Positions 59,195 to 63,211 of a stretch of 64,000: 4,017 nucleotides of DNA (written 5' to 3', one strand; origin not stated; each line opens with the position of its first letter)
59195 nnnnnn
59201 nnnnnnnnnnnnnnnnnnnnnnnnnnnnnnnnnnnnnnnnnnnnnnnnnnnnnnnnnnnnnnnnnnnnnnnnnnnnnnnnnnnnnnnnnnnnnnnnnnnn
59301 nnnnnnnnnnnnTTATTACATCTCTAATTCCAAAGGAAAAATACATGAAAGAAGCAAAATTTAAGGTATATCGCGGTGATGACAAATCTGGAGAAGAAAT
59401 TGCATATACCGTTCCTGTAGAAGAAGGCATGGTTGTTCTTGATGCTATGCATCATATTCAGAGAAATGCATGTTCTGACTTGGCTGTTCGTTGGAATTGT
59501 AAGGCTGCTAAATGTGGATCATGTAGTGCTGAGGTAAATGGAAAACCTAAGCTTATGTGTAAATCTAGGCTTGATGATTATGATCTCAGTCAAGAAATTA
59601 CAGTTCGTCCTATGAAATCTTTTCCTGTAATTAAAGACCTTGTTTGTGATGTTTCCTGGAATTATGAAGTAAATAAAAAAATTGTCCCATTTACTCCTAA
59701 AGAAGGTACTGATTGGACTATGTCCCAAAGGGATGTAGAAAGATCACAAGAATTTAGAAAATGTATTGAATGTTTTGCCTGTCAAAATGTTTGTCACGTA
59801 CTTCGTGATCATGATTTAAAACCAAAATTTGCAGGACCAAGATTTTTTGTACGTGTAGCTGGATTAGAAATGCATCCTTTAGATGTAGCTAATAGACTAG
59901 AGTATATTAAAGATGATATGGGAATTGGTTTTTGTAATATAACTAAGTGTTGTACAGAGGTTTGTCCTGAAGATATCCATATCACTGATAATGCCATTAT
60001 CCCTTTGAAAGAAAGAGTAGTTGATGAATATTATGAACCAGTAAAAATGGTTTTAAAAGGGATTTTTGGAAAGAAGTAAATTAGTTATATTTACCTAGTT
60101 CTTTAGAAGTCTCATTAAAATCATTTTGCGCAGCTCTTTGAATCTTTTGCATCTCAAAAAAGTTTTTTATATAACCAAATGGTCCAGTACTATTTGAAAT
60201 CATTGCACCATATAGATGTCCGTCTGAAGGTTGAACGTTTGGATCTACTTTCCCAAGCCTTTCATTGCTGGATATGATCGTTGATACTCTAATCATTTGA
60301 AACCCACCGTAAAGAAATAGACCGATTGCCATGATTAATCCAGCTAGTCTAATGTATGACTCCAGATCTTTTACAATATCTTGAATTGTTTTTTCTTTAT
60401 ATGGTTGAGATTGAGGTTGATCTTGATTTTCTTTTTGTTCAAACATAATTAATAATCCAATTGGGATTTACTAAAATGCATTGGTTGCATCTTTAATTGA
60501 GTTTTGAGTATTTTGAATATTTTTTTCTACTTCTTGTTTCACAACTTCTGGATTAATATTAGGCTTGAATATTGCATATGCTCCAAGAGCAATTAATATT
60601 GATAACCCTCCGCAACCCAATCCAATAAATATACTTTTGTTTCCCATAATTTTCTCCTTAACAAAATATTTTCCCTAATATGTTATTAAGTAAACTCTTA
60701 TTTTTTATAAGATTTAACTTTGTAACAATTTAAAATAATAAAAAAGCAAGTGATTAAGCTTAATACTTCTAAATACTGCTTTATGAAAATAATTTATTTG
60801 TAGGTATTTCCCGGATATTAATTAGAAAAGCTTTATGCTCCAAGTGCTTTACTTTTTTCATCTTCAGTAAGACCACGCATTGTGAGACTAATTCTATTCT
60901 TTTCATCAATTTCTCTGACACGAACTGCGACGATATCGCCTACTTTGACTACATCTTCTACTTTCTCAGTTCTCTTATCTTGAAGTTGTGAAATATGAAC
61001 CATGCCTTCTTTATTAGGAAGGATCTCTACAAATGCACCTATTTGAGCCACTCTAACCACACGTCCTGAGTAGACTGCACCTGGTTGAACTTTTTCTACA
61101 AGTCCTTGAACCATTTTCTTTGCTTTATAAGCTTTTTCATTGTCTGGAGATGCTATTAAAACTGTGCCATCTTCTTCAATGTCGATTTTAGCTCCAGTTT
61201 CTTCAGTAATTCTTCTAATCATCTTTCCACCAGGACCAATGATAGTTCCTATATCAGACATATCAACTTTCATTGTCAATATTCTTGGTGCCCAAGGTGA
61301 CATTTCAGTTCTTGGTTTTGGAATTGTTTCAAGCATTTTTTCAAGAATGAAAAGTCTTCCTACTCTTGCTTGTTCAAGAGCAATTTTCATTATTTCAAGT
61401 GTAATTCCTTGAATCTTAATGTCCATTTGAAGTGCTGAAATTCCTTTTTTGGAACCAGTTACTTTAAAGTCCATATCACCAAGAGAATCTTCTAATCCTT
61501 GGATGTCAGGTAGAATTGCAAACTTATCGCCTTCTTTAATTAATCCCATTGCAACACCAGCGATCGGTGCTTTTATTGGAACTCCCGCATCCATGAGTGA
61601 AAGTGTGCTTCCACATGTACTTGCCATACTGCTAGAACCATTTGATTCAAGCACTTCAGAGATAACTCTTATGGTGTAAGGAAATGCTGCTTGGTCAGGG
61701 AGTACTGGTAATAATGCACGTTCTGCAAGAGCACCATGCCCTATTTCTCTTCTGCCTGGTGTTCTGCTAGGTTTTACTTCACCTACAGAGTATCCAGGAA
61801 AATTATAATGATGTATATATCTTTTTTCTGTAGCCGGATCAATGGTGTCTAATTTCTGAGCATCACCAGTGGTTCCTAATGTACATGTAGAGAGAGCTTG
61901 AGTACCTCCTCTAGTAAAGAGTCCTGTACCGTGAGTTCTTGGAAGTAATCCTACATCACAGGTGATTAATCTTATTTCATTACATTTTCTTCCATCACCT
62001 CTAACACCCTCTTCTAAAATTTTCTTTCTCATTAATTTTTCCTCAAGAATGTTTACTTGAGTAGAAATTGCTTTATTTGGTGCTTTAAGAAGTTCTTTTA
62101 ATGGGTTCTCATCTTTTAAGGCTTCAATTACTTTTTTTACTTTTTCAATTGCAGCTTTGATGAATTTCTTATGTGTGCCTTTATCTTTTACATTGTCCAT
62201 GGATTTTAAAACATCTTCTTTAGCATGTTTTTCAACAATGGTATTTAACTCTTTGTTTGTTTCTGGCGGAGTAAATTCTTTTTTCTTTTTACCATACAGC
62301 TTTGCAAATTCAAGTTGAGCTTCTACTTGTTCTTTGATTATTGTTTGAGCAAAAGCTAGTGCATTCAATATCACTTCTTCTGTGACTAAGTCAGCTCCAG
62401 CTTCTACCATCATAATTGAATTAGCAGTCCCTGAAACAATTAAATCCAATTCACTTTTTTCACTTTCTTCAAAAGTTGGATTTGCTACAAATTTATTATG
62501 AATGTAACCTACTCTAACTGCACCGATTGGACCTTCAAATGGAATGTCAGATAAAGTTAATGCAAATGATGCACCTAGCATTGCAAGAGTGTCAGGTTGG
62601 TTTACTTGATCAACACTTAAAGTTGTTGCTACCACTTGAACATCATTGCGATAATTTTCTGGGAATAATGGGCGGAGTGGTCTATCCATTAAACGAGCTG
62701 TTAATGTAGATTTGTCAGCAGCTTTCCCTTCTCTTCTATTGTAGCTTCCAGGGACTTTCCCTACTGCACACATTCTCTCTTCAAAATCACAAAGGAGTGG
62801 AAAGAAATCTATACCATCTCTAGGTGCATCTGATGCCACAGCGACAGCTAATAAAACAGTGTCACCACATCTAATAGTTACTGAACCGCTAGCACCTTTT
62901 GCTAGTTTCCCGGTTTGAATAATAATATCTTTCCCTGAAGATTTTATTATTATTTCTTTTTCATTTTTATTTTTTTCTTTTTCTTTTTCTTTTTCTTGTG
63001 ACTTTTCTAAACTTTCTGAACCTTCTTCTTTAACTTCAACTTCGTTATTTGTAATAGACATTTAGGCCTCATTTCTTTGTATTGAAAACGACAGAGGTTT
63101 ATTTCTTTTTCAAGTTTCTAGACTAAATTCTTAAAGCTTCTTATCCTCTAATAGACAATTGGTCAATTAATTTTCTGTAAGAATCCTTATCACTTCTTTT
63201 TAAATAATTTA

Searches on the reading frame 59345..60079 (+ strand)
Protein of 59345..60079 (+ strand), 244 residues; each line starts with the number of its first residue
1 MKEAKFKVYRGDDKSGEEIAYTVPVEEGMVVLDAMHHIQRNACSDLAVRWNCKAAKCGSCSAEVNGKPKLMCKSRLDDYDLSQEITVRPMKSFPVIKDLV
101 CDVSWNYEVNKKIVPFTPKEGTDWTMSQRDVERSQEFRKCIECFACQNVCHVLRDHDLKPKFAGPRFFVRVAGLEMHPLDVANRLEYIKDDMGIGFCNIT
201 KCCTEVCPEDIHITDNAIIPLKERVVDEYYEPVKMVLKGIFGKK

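Call 35: search_protein_families(library=pfam, proteins=[window:59345-60079:+], max_evalue=0.00001)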
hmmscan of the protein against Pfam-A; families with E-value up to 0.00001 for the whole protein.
window:59345-60079:+ (244 aa): 2 families
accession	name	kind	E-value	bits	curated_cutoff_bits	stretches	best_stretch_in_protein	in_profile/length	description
PF13085.11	Fer2_3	-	4.2e-25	88.3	27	1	6-104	2-103/107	2Fe-2S iron-sulfur cluster binding domain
PF13183.11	Fer4_8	-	3.4e-08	34.4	27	1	137-211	2-68/68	4Fe-4S dicluster domain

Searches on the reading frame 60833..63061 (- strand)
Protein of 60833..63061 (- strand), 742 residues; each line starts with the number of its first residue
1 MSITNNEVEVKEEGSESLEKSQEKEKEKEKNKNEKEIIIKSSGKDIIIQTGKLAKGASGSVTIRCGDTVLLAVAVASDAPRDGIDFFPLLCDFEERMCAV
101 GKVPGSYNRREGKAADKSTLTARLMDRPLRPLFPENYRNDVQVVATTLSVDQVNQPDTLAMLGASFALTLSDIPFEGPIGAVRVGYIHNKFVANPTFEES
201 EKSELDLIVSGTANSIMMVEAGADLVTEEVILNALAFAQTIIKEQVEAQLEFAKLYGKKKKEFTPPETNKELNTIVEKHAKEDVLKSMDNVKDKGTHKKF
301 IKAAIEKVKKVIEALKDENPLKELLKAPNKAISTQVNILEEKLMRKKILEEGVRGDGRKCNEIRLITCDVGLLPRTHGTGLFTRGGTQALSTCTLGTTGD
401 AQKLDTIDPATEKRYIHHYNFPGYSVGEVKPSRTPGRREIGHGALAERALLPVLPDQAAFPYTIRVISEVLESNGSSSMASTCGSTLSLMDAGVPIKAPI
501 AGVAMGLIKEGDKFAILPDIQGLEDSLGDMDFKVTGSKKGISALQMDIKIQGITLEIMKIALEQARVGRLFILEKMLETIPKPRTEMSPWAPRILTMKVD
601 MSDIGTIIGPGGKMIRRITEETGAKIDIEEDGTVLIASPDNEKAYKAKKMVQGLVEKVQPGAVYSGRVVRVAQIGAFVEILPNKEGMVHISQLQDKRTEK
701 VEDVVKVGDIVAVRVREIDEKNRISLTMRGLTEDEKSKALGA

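Call 35: search_protein_families(library=pfam, proteins=[window:60833-63061:-], max_evalue=0.00001)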
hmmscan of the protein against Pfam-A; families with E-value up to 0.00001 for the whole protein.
window:60833-63061:- (742 aa): 5 families
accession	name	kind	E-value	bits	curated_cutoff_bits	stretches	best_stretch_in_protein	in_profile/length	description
PF01138.27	RNase_PH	-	2.2e-50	170.9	25.5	2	44-174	3-130/130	3' exoribonuclease family, domain 1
PF03725.20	RNase_PH_C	-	1e-22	80.3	20.8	1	177-239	1-65/67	3' exoribonuclease family, domain 2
PF00575.29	S1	-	7e-18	65.2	22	1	657-729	1-74/74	S1 RNA binding domain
PF00013.35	KH_1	-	4.1e-13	49.3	21.5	1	595-652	2-65/66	KH domain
PF22675.2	KH-I_KHDC4-BBP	-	8.8e-06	25.9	30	0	604-641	8-45/76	KHDC4/BBP-like, KH-domain type I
